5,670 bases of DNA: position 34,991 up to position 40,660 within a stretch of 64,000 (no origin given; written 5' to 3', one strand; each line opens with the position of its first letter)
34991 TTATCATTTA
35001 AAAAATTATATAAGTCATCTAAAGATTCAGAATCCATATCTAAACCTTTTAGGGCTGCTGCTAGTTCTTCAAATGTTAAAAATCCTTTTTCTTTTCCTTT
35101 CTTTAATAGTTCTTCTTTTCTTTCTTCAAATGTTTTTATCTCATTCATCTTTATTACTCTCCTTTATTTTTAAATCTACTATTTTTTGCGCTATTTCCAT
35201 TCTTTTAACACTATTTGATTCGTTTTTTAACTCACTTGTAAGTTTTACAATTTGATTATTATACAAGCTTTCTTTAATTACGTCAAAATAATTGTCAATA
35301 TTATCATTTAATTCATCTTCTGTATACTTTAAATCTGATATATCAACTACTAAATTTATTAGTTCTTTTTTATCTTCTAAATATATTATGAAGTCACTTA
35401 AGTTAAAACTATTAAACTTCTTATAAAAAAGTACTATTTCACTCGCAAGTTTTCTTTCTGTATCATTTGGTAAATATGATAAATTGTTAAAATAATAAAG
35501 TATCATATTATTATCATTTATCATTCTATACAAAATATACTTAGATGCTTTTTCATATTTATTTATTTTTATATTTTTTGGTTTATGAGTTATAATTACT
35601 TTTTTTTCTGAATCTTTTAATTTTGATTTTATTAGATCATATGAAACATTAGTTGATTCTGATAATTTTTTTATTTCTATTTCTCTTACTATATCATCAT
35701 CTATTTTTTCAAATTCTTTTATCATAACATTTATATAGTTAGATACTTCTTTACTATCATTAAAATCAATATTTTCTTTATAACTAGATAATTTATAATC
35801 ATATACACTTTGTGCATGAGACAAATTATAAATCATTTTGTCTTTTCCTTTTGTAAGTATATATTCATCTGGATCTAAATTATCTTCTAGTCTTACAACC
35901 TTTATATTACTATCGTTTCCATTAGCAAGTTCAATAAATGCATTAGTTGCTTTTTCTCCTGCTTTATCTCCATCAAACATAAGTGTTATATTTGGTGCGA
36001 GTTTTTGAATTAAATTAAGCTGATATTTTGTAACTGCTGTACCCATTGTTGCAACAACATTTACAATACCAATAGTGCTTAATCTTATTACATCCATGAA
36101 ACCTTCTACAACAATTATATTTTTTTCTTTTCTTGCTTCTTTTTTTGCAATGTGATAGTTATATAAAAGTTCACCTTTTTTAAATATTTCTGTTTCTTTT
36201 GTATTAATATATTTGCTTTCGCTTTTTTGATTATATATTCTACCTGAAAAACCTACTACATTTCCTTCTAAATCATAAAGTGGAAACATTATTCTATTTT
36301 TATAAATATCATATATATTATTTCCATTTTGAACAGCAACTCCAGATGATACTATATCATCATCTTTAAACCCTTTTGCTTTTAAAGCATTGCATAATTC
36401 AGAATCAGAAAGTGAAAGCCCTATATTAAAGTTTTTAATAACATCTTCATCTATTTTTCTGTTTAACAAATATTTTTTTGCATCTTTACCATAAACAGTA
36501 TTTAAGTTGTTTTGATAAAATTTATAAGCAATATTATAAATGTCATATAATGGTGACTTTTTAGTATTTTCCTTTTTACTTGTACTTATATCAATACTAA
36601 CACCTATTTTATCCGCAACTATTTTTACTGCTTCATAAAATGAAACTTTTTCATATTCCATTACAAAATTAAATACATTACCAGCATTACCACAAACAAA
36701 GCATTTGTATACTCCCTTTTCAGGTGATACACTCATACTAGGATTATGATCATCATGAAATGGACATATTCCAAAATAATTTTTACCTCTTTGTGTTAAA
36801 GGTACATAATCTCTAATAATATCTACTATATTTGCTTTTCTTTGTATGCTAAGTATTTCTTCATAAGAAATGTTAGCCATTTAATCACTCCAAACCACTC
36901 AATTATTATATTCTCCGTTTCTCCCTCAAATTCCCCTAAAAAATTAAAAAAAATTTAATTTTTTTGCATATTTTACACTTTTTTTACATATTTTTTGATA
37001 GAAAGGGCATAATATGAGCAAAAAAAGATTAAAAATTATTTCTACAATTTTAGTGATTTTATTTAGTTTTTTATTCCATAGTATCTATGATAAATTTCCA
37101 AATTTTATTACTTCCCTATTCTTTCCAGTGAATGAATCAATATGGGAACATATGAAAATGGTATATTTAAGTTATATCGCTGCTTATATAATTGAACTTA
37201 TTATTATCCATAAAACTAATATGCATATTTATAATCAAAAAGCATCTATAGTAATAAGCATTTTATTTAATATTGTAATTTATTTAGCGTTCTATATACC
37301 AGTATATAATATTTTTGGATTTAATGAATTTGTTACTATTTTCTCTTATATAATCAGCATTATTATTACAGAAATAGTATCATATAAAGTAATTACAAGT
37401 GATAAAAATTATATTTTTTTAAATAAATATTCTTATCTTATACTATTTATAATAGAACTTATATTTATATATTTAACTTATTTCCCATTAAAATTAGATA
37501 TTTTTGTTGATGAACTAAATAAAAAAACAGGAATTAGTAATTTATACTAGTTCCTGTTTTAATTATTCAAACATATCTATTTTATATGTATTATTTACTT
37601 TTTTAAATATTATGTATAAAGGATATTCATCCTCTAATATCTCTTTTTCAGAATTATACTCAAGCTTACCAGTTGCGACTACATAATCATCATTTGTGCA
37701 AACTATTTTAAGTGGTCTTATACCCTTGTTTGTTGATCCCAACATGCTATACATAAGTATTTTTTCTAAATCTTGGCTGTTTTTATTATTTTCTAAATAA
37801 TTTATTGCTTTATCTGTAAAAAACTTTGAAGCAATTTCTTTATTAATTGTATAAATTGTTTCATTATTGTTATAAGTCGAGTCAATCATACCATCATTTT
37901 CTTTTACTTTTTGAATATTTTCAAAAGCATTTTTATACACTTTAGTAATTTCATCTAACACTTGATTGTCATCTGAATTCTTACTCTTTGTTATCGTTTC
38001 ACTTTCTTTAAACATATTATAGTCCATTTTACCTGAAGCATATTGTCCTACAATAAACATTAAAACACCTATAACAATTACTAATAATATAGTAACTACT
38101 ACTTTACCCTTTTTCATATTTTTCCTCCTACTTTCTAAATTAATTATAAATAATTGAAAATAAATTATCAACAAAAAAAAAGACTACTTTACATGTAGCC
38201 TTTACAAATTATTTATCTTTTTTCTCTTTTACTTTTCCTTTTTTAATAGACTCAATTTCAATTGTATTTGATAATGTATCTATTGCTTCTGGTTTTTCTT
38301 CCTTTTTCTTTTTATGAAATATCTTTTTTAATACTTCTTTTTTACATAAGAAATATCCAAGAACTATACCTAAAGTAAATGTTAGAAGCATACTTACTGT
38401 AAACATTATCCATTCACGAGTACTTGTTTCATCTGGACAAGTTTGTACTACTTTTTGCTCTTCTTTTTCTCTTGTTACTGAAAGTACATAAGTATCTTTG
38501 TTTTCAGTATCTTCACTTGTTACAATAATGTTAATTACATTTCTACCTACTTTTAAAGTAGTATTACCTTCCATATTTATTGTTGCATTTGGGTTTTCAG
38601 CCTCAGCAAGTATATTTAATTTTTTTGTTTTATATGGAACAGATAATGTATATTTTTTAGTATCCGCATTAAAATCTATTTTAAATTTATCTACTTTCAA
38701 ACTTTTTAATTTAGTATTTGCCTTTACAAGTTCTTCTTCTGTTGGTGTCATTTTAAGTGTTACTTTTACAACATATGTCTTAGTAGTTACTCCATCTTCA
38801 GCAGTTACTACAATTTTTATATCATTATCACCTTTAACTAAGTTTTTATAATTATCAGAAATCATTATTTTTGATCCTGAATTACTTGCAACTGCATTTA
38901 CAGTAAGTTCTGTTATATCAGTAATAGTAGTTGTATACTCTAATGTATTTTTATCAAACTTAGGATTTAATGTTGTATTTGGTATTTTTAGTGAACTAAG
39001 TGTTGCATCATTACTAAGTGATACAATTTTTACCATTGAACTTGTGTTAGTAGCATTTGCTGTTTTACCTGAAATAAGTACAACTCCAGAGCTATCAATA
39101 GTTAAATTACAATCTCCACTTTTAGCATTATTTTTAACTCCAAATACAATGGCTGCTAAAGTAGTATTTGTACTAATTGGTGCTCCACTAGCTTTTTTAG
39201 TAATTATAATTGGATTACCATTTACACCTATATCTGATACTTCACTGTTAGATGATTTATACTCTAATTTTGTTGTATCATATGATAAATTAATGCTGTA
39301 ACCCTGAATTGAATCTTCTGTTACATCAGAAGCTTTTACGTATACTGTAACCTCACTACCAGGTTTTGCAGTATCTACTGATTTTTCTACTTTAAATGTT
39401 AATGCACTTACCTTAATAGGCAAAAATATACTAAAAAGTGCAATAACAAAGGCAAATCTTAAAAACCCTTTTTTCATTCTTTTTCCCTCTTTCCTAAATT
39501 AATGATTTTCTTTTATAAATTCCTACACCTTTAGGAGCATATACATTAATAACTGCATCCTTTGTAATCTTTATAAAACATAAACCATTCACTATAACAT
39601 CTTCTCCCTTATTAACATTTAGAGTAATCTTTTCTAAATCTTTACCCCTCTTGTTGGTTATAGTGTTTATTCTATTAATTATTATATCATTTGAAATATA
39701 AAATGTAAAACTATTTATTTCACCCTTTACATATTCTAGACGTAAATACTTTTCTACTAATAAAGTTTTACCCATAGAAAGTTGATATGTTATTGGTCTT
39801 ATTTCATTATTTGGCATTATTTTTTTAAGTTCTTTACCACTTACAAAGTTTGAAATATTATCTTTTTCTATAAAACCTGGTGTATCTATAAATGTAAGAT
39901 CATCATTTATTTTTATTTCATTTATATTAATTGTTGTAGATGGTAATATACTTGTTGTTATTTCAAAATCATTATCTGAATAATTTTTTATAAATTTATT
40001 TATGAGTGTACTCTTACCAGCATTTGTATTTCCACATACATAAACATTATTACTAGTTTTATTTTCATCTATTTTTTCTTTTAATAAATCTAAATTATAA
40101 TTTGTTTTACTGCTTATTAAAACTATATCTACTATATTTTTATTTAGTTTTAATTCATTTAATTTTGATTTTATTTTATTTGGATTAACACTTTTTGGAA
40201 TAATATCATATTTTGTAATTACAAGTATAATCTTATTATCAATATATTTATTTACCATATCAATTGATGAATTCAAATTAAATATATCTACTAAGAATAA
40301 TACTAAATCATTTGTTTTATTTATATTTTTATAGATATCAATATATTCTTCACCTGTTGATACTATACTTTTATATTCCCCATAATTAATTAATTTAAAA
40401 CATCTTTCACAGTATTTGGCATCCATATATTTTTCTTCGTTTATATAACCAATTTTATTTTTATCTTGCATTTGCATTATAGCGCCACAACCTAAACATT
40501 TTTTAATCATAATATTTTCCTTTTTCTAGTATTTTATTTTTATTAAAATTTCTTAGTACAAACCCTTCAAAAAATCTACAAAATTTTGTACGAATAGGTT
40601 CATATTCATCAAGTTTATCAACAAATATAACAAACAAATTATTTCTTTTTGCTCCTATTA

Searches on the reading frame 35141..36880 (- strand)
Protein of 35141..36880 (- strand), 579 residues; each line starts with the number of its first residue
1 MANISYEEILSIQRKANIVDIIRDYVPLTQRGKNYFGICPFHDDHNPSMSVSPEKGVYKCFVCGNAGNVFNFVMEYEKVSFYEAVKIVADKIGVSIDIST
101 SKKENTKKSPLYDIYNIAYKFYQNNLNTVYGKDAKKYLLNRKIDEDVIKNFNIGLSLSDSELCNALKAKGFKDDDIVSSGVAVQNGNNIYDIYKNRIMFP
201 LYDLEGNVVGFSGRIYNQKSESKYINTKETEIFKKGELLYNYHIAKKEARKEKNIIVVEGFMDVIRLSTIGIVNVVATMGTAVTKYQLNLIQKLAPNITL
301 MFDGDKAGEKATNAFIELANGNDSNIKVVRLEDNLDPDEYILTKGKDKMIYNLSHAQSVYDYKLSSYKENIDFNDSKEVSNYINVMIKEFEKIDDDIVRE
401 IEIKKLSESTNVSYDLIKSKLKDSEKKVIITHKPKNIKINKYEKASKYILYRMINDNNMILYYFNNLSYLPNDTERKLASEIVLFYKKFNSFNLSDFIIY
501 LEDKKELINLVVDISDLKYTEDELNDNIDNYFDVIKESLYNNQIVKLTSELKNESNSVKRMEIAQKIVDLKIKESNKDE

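Call 7: search_protein_families(library=pfam, proteins=[window:35141-36880:-], max_evalue=0.001)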
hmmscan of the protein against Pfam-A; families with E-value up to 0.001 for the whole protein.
window:35141-36880:- (579 aa): 7 families
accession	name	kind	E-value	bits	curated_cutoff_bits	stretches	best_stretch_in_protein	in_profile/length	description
PF08275.17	DNAG_N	-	8e-37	126.6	26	1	121-245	1-127/128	DNA primase catalytic core, N-terminal domain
PF01807.25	Zn_ribbon_DnaG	-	2e-34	117.8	24.9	1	7-99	4-96/98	CHC2 zinc finger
PF13155.12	Toprim_2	-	3.2e-20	72.7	22.1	1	256-341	1-88/88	Toprim-like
PF13662.12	Toprim_4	-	1.7e-15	57.4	25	1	254-330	2-83/85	Toprim domain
PF01751.28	Toprim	-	6.4e-13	49.1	23.1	1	255-330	2-95/96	Toprim domain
PF13362.12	Toprim_3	-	1.2e-08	35.7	27.2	1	255-347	2-95/95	Toprim domain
PF10410.14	DnaB_bind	-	1.1e-05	26.1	20.6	1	361-413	2-54/56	DnaB-helicase binding domain of primase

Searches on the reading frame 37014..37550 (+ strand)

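Call 8: search_protein_families(library=pfam, proteins=[window:37014-37550:+], max_evalue=0.001)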
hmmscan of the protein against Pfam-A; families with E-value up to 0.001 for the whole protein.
window:37014-37550:+ (178 aa): 1 family
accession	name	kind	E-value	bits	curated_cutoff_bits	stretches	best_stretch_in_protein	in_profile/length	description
PF20122.4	DUF6512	-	7e-12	46.1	26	1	4-174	10-181/181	Family of unknown function (DUF6512)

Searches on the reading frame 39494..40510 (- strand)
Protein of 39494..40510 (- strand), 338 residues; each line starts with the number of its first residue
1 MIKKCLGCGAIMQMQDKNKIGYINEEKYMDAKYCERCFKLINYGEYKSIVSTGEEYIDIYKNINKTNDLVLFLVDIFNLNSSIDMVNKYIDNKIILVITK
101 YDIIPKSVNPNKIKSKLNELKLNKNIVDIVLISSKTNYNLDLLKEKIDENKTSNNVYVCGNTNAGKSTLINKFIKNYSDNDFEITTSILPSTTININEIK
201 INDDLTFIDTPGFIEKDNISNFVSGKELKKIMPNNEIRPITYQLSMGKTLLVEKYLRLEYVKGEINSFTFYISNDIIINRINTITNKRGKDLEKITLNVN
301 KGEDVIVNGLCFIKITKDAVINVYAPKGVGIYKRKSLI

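Call 8: search_protein_families(library=pfam, proteins=[window:39494-40510:-], max_evalue=0.001)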
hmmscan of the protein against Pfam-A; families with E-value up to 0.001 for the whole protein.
window:39494-40510:- (338 aa): 10 families
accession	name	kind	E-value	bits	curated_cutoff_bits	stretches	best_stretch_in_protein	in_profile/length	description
PF01926.29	MMR_HSR1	-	5.5e-15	55.9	21.9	1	156-226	2-68/113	50S ribosome-binding GTPase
PF03193.22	RsgA_GTPase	-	8.5e-11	42.4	30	1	92-215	54-170/174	RsgA GTPase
PF21516.2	YqeH-like_C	-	1.3e-06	29.2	27.7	1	294-337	50-95/95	YqeH-like, C-terminal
PF00350.29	Dynamin_N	-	8.6e-06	26.3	27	0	156-176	1-21/168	Dynamin family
PF02421.24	FeoB_N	-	1.4e-05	25.1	27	0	155-214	2-58/156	Ferrous iron transport protein B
PF08477.19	Roc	-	1.7e-05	25.5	27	0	156-209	2-62/119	Ras of Complex, Roc, domain of DAPkinase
PF02367.23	TsaE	-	3.6e-05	24.2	26.6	0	225-274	11-60/128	Threonylcarbamoyl adenosine biosynthesis protein TsaE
PF00009.33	GTP_EFTU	-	0.00012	22.2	26.5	0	92-149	122-184/188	Elongation factor Tu GTP binding domain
PF00735.24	Septin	-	0.00017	21.4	26.2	1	154-219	5-78/280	Septin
PF05621.17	TniB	-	0.00018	21.4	22.4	0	143-181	26-63/189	Bacterial TniB protein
